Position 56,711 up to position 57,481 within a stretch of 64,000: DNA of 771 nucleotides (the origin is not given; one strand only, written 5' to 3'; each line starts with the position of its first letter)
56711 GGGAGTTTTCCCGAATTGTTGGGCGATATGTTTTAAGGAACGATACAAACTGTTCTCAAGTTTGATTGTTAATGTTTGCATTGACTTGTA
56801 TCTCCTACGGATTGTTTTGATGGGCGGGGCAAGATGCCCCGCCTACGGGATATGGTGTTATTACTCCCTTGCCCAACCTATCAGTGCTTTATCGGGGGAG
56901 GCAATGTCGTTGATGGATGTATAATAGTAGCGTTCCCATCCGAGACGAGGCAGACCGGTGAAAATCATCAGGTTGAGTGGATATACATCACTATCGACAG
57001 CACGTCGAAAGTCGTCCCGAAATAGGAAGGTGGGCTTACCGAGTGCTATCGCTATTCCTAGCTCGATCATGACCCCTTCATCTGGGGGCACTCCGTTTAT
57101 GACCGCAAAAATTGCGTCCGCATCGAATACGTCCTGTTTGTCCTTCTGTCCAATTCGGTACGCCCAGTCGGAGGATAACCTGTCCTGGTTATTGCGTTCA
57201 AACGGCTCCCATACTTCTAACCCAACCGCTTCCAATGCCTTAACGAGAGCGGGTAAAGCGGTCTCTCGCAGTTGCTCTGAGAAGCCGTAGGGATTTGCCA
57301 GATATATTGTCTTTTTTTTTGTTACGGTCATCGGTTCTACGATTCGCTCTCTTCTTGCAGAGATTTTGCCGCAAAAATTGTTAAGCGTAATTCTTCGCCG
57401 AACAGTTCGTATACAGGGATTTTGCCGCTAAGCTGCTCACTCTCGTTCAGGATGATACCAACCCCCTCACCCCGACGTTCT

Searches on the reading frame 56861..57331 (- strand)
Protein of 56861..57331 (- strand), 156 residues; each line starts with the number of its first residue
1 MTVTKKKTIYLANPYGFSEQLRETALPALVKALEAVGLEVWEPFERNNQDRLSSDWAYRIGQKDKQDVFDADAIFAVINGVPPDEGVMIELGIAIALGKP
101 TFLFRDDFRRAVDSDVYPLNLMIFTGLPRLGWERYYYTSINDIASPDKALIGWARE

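Call 3: search_protein_families(library=pfam, proteins=[window:56861-57331:-], max_evalue=0.01)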
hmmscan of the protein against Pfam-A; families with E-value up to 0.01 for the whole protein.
window:56861-57331:- (156 aa): 2 families
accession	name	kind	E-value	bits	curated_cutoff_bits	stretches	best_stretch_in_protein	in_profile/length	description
PF05014.21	Nuc_deoxyrib_tr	-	8.9e-26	90.8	28.8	1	9-122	1-117/117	Nucleoside 2-deoxyribosyltransferase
PF15891.11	Nuc_deoxyri_tr2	-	0.00065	20.4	30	1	7-108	2-105/105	Nucleoside 2-deoxyribosyltransferase like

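Call 4: search_protein_families(library=padloc, proteins=[window:56861-57331:-], max_evalue=0.01)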
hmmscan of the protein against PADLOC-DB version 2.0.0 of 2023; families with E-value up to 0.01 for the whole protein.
window:56861-57331:- (156 aa): 0 families

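Call 5: search_protein_families(library=ncbifam, proteins=[window:56861-57331:-], max_evalue=0.01)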
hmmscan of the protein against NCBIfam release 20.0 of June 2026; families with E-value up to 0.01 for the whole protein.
window:56861-57331:- (156 aa): 0 families

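Call 6: find_homologous_proteins(query=window:56861-57331:-)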
Query window:56861-57331:- (156 aa): 3930 proteins with E <= 0.001 among 4016 candidates; the best 120 are listed.
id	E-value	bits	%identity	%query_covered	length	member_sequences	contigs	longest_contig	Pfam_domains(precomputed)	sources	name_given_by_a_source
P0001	1.1e-92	326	92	100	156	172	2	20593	PF05014.22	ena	-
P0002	8.7e-92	323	91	100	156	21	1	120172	PF05014.22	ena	-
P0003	3.9e-90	318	89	100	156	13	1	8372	PF05014.22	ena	-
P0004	6.0e-90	317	89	100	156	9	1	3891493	PF05014.22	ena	-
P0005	3.8e-89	314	89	100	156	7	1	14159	PF05014.22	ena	-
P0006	3.9e-88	311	87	100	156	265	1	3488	PF05014.22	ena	-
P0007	6.7e-87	307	85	100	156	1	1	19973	PF05014.22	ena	-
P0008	1.6e-84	299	84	99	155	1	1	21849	PF05014.22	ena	-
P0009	6.1e-84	298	81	100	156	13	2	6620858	PF05014.22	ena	-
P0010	1.5e-83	296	83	99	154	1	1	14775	PF05014.22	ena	-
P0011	4.9e-82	291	82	99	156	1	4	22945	PF05014.22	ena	-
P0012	1.7e-80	286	80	99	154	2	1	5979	PF05014.22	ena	-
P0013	1.2e-79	284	80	100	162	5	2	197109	PF05014.22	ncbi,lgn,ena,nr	ncbi:MAG: nucleoside 2-deoxyribosyltransferase [Candidatus Poribacteria bacterium]|nr:nucleoside 2-d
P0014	1.1e-76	274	76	100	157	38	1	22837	PF05014.22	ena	-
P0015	1.2e-76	274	78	98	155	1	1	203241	PF05014.22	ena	-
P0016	3.1e-76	272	78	97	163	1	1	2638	PF05014.22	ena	-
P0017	3.5e-76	272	77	99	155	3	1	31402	PF05014.22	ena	-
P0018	4.5e-76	272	77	98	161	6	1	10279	PF05014.22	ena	-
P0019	5.8e-76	272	78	98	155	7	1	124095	PF05014.22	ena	-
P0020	1.1e-75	271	76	99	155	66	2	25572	PF05014.22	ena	-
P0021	2.6e-75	269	76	99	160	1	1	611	PF05014.22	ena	-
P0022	3.1e-75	269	76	97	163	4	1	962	PF05014.22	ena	-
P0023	5.2e-75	268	78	97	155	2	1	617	PF05014.22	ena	-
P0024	5.8e-75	268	76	97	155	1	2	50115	PF05014.22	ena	-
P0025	9.1e-75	268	76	98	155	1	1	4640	PF05014.22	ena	-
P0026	1.9e-74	267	75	99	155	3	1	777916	PF05014.22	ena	-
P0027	2.9e-74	266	92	83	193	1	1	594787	PF05014.22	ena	-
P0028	3.3e-74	266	75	99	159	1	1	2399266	PF15891.12,PF05014.22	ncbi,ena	-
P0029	3.7e-74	266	74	99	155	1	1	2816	PF05014.22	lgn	-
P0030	4.7e-74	265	75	99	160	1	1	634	PF05014.22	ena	-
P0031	9.2e-74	264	74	99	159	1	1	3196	PF05014.22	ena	-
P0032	9.7e-74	264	74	99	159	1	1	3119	PF05014.22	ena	-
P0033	1.5e-73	264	74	99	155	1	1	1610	PF05014.22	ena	-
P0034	1.6e-73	264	74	97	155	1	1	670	PF05014.22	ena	-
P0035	4.3e-73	262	74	99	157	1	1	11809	PF05014.22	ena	-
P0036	1.3e-72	261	72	98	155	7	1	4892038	PF05014.22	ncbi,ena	-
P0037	1.3e-72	261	72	99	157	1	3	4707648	PF15891.12,PF05014.22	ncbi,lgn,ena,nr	ncbi:MAG: nucleoside 2-deoxyribosyltransferase [Candidatus Poribacteria bacterium]|nr:nucleoside 2-d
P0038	2.0e-72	260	73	98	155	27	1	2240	PF05014.22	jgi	jgi:nucleoside 2-deoxyribosyltransferase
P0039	2.0e-72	260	74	99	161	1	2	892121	PF05014.22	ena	-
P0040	2.2e-72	260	74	99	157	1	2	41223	PF05014.22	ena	-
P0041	6.6e-72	258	74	99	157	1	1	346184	PF05014.22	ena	-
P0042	8.6e-72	258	72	99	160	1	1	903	PF05014.22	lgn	-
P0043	9.2e-72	258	72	99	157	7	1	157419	PF05014.22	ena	-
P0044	1.1e-71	258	73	99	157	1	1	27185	PF05014.22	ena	-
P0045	1.5e-71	257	72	99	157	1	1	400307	PF05014.22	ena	-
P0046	2.9e-71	256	73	98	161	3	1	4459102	PF05014.22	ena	-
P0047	3.3e-71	256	74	99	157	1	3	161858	PF05014.22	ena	-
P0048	6.6e-71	255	72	99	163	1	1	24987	PF05014.22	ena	-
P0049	1.6e-70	254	72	99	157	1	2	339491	PF05014.22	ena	-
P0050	1.7e-70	254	72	99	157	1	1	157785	PF05014.22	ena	-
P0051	2.2e-70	253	74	99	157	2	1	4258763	PF05014.22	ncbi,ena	-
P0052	2.3e-70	253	73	97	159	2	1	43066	PF05014.22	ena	-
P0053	2.5e-70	253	73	99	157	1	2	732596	PF05014.22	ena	-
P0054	3.3e-70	253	74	98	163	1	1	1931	PF05014.22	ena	-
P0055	3.9e-70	253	75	100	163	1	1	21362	PF05014.22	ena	-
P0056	4.1e-70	253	73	99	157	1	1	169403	PF05014.22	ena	-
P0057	5.4e-70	252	75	96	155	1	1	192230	PF05014.22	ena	-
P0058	5.4e-70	252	75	96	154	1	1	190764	PF05014.22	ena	-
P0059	5.6e-70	252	76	96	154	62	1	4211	PF05014.22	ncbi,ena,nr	ncbi:MAG: nucleoside 2-deoxyribosyltransferase [Chloroflexi bacterium]|nr:nucleoside 2-deoxyribosylt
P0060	5.8e-70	252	72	99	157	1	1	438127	PF05014.22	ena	-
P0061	6.1e-70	252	73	100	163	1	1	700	PF15891.12,PF05014.22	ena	-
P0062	6.4e-70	252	74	99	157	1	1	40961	PF05014.22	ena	-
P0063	7.8e-70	252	75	96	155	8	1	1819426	PF05014.22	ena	-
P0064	7.9e-70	252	72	99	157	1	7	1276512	PF05014.22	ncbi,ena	-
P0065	8.7e-70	252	73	99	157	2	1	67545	PF05014.22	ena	-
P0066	8.8e-70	251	75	96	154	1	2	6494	PF05014.22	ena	-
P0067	9.5e-70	251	69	99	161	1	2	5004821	PF05014.22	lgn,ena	-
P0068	9.6e-70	251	74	99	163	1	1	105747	PF05014.22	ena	-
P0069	9.8e-70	251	72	99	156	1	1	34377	PF05014.22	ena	-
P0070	1.0e-69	251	74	100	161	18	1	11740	PF05014.22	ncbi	-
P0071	1.1e-69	251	74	99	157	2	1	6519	PF05014.22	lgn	-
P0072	1.1e-69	251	75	96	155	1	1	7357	PF05014.22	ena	-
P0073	1.2e-69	251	72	99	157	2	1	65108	PF05014.22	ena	-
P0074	1.3e-69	251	74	96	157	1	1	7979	PF05014.22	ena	-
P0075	1.3e-69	251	72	96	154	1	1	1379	PF05014.22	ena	-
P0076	1.3e-69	251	73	99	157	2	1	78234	PF05014.22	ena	-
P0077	1.5e-69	251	71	99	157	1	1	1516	PF05014.22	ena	-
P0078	1.5e-69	251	72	99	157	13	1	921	PF05014.22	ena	-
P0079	1.6e-69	251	72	99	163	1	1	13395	PF05014.22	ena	-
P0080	1.6e-69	251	73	96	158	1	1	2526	PF05014.22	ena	-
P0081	1.7e-69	251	73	99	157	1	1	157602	PF05014.22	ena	-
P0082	1.7e-69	251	72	97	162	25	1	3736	PF05014.22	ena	-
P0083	1.7e-69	251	72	98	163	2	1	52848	PF05014.22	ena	-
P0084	1.9e-69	250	72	97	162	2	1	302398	PF05014.22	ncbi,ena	-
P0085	1.9e-69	250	74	96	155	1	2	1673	PF05014.22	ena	-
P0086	1.9e-69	250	75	96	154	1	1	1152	PF05014.22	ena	-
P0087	2.0e-69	250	74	96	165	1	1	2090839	PF05014.22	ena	-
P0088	2.1e-69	250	71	99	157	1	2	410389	PF05014.22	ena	-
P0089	2.1e-69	250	72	99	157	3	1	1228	PF05014.22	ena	-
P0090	2.2e-69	250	72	99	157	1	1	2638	PF05014.22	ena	-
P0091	2.7e-69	250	75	96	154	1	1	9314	PF05014.22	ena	-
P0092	2.8e-69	250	74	99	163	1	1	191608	PF05014.22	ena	-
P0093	2.9e-69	250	74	96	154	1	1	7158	PF05014.22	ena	-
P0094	2.9e-69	250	74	95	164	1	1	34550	PF05014.22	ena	-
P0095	2.9e-69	250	73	97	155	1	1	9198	PF05014.22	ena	-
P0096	2.9e-69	250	71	99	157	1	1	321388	PF05014.22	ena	-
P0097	3.0e-69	250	72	99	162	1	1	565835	PF05014.22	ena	-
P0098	3.1e-69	250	72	99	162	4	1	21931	PF05014.22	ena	-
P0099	3.4e-69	250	72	97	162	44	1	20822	PF05014.22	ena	-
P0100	3.6e-69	249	74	100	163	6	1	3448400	PF05014.22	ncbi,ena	-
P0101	3.9e-69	249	72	98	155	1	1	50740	PF05014.22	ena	-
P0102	3.9e-69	249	71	99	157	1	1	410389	PF15891.12,PF05014.22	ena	-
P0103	4.0e-69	249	75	96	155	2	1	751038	PF05014.22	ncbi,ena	-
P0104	4.3e-69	249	72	99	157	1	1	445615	PF05014.22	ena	-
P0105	4.6e-69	249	72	96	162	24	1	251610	PF05014.22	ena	-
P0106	4.9e-69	249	73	100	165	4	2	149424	PF05014.22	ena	-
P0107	5.2e-69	249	71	99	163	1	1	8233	PF05014.22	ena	-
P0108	5.4e-69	249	71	98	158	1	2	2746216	PF05014.22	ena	-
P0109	5.4e-69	249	72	99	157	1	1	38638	PF05014.22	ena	-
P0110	5.5e-69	249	71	98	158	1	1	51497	PF05014.22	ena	-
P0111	5.5e-69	249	72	99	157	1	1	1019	PF05014.22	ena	-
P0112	5.6e-69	249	72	99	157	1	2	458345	PF05014.22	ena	-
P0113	5.6e-69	249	73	97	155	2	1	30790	PF05014.22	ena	-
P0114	5.6e-69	249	71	99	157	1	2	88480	PF05014.22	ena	-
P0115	7.5e-69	248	74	96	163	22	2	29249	PF05014.22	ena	-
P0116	7.7e-69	248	72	99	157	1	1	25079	PF05014.22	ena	-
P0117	8.3e-69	248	73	96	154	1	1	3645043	PF05014.22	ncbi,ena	-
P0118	8.4e-69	248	71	99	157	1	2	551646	PF05014.22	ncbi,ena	-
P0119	8.4e-69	248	73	97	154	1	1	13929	PF05014.22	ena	-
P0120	1.0e-68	248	70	98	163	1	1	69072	PF05014.22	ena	-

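Call 8: find_encoding_contigs(protein=window:56861-57331:-, flank=8000, max_places=6)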
Protein window:56861-57331:- (156 aa): 3 contigs read that carry it; 2 places shown.
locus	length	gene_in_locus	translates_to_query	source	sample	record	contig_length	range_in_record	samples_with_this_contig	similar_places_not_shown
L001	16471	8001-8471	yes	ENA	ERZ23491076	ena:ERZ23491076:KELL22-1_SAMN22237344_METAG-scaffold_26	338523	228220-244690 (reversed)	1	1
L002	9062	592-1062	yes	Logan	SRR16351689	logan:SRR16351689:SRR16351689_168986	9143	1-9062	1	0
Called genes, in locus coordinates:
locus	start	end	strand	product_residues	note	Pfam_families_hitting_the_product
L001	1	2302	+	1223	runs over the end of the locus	PF02384:N6_Mtase (faint), PF20473:MmeI_Mtase, PF07669:Eco57I, PF22837:M_Eco57I_C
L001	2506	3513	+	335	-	PF18864:AbiTii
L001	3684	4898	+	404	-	PF13676:TIR_2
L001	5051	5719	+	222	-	PF08937:ThsB_TIR (weak)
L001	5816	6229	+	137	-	-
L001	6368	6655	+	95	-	-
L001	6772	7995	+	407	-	PF04326:SLFN_AlbA_2, PF13749:HATPase_c_4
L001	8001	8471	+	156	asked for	PF05014:Nuc_deoxyrib_tr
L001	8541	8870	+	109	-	-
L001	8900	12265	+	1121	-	PF13091:PLDc_2, PF00176:SNF2-rel_dom (weak), PF00271:Helicase_C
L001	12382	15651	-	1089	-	PF00656:Peptidase_C14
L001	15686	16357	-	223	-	-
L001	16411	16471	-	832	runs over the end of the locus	PF13620:CarboxypepD_reg, PF13715:CarbopepD_reg_2, PF22904:NOMO1-like_2nd (faint), PF00593:TonB_dep_Rec_b-barrel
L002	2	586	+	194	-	?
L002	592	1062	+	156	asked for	PF05014:Nuc_deoxyrib_tr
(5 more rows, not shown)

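Call 9: find_encoding_contigs(protein=P0009, flank=8000, max_places=4)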
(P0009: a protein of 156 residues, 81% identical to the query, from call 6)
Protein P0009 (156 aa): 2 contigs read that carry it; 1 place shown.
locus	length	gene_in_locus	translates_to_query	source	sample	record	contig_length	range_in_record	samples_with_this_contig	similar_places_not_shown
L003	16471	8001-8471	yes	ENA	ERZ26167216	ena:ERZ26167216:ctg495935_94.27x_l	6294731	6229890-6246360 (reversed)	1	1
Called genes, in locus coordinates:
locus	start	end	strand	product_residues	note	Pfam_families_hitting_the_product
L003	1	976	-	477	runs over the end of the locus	PF00884:Sulfatase, PF01663:Phosphodiest (faint), PF16347:SGSH_C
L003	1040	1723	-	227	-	PF05899:Cupin_3 (faint), PF16867:DMSP_lyase (weak), PF07883:Cupin_2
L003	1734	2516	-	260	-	PF05721:PhyH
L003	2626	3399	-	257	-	PF00691:OmpA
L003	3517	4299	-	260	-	PF03309:Pan_kinase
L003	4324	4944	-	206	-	-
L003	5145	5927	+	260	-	-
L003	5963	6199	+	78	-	-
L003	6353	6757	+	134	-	-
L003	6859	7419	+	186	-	-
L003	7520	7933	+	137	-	-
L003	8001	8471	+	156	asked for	PF05014:Nuc_deoxyrib_tr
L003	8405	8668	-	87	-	-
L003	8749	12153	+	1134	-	PF13091:PLDc_2, PF00176:SNF2-rel_dom, PF00271:Helicase_C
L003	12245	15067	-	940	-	PF04542:Sigma70_r2, PF04545:Sigma70_r4, PF08281:Sigma70_r4_2, PF24814:WD40_Prp19, PF25174:Beta-prop_THOC3, PF23381:Beta-prop_IFT122_1st, PF24796:WDR55, PF24807:WD40_CDC20-Fz, +117 more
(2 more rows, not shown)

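Call 10: find_encoding_contigs(protein=P0037, flank=8000, max_places=4)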
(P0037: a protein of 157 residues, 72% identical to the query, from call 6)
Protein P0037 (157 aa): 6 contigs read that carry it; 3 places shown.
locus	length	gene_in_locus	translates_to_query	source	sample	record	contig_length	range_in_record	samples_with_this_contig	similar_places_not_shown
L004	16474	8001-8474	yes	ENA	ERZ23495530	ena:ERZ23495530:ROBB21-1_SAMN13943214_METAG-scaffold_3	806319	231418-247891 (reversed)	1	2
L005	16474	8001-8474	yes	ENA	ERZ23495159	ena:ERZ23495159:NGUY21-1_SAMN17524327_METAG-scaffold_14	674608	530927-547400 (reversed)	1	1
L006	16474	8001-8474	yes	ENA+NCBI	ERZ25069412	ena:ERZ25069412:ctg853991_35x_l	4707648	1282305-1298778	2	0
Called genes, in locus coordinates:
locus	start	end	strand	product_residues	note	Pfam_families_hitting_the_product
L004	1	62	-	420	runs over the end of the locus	PF05221:AdoHcyase, PF02826:2-Hacid_dh_C, PF00670:AdoHcyase_NAD, PF07991:KARI_N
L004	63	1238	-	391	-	PF00438:S-AdoMet_synt_N, PF02772:S-AdoMet_synt_M, PF02773:S-AdoMet_synt_C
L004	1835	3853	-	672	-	PF17092:PCB_OB (faint), PF21710:Spt6_S1 (faint), PF00575:S1, PF23459:S1_RRP5 (faint), PF13509:S1_2 (faint), PF00575:S1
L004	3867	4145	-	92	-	-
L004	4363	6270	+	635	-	PF20581:DUF6785, PF20580:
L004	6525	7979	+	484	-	PF00171:Aldedh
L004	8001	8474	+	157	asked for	PF15891:Nuc_deoxyri_tr2 (weak), PF05014:Nuc_deoxyrib_tr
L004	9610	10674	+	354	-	PF16868:NMT1_3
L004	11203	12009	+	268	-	-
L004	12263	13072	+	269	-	PF05721:PhyH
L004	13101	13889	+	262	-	PF05721:PhyH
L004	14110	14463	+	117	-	PF05336:rhaM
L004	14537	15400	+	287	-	PF00106:adh_short, PF08659:KR, PF13561:adh_short_C2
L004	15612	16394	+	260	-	PF03328:HpcH_HpaI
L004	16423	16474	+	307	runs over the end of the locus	PF04909:Amidohydro_2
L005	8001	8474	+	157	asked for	PF15891:Nuc_deoxyri_tr2 (weak), PF05014:Nuc_deoxyrib_tr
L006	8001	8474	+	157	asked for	PF15891:Nuc_deoxyri_tr2 (weak), PF05014:Nuc_deoxyrib_tr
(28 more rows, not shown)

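Call 13: find_related_loci(query=A1, collection=genome_contigs, flank=10000)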
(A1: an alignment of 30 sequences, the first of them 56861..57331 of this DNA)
Query A1 (156 aa) in genome_contigs; peptide patterns used: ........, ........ (x = any residue, [..] = any of these).
599 stretches matched a pattern (row limit reached: there are more); 569 encode a relative of the query (tblastn E <= 1e-3); the best 80 are kept; 80 distinct loci.
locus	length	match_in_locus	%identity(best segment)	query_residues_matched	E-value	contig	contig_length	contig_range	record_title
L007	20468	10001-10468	92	1-156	4e-99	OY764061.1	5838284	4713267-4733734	MAG: Candidatus Poribacteria bacterium isolate 89293177-375a-4259-af6b-6508537173d0 genome assembly, chromosome: 1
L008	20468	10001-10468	94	1-156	2e-98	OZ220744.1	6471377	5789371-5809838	MAG: Candidatus Poribacteria bacterium isolate 67f587a8-c379-43ee-8694-439c00dbce40 genome assembly, chromosome: 1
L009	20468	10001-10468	93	1-156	1e-97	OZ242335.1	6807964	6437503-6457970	MAG: Candidatus Poribacteria bacterium isolate 0e18bbbf-3c5b-4f4e-9be4-718f64127597 genome assembly, chromosome: 1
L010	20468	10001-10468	94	1-156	1e-97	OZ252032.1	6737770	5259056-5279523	MAG: Candidatus Poribacteria bacterium isolate aa3f26ad-70d9-470a-add4-ad97223fdacd genome assembly, chromosome: 1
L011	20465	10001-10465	92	2-156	4e-96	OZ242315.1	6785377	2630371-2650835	MAG: Candidatus Poribacteria bacterium isolate 55818b94-eea9-47de-9476-a843df335cd7 genome assembly, chromosome: 1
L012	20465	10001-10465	90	2-156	2e-94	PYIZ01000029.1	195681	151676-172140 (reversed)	MAG: Candidatus Poribacteria bacterium isolate PCPOR2b Ga0206366_129, whole genome shotgun sequence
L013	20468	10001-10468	91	1-156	2e-94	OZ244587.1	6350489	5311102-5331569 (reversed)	MAG: Candidatus Poribacteria bacterium isolate 01ec1ce0-d2a5-493a-a37f-f7455bcb6da2 genome assembly, chromosome: 1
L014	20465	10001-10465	90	2-156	9e-93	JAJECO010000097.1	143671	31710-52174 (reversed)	MAG: Candidatus Poribacteria bacterium isolate jk18xAbins.25 k141_1003724, whole genome shotgun sequence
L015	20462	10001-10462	90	1-154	6e-93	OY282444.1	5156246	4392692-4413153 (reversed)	MAG: uncultured Poribacteria bacterium genome assembly, chromosome: 1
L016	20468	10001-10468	88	1-156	2e-92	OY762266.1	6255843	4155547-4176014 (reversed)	MAG: Candidatus Poribacteria bacterium isolate f15cbddf-0c87-47e8-aab1-4ca568006f86 genome assembly, chromosome: 1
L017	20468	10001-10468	89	1-156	4e-92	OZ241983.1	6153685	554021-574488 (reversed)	MAG: Candidatus Poribacteria bacterium isolate 364a25e6-8d4f-453a-8db8-f2b726c437a0 genome assembly, chromosome: 1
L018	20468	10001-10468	87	1-156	9e-92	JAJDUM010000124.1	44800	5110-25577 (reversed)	MAG: Candidatus Poribacteria bacterium isolate jk18x1bzbins.78 k141_1451900, whole genome shotgun sequence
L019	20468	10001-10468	88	1-156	1e-91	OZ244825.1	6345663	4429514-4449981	MAG: Candidatus Poribacteria bacterium isolate 9ee73198-b11f-455e-92bc-43fc746e3fb5 genome assembly, chromosome: 1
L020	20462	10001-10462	89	3-156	1e-91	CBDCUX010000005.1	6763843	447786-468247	MAG: Candidatus Poribacteria bacterium isolate e6ba5316-27cc-4a72-bad8-a94c688688a0 genome assembly, contig: contig_5, w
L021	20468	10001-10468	88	1-156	1e-92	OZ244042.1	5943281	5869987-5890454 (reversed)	MAG: Candidatus Poribacteria bacterium isolate 82c2f847-b3a6-4516-8f18-366283cf6473 genome assembly, chromosome: 1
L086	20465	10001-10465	70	2-155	3e-71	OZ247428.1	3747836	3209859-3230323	MAG: Dehalococcoidia bacterium isolate 98dfbe93-de8a-46f9-be85-8584a0b4116d genome assembly, chromosome: 1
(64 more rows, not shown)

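Call 16: search_solved_structures(query=window:56861-57331:-, max_evalue=0.01, show_alignments=3)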
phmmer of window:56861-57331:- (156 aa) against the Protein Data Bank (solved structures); distinct sequences matched with E-value up to 0.01: 14.
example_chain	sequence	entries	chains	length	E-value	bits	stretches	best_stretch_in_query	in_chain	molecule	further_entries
8rh3_A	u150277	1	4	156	1.2e-65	223.3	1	5-154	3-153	Nucleoside 2-deoxyribosyltransferase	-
8qc0_A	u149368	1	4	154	1.3e-65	223.2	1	5-154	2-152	Nucleoside 2-deoxyribosyltransferase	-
8pqr_B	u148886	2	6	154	2e-65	222.6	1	5-154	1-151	Nucleoside 2-deoxyribosyltransferase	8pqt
8pqq_C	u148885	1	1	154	3.5e-65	221.8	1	5-154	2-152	Nucleoside 2-deoxyribosyltransferase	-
8pqq_A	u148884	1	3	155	3.6e-65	221.8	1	5-154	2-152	Nucleoside 2-deoxyribosyltransferase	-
9emw_A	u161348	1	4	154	4.8e-65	221.4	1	5-154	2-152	Nucleoside 2-deoxyribosyltransferase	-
8pqp_A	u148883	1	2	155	6.8e-65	220.9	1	5-154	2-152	Nucleoside 2-deoxyribosyltransferase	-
8pqs_A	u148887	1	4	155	9.5e-65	220.4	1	5-154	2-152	Nucleoside 2-deoxyribosyltransferase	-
9emx_A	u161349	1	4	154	2e-64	219.4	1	5-154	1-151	Nucleoside 2-deoxyribosyltransferase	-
6evs_A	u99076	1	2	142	4.7e-06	29.7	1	8-105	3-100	N-deoxyribosyltransferase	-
7m5h_A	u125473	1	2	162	0.00067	22.7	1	9-113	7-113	Nucleoside 2-deoxyribosyltransferase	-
7o62_A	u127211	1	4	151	0.00087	22.3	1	64-116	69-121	Chains: A,B,C,D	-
5vto_A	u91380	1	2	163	0.001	22.1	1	26-109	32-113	Blasticidin M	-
2a0k_A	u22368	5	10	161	0.0061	19.6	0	56-110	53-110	Nucleoside 2-deoxyribosyltransferase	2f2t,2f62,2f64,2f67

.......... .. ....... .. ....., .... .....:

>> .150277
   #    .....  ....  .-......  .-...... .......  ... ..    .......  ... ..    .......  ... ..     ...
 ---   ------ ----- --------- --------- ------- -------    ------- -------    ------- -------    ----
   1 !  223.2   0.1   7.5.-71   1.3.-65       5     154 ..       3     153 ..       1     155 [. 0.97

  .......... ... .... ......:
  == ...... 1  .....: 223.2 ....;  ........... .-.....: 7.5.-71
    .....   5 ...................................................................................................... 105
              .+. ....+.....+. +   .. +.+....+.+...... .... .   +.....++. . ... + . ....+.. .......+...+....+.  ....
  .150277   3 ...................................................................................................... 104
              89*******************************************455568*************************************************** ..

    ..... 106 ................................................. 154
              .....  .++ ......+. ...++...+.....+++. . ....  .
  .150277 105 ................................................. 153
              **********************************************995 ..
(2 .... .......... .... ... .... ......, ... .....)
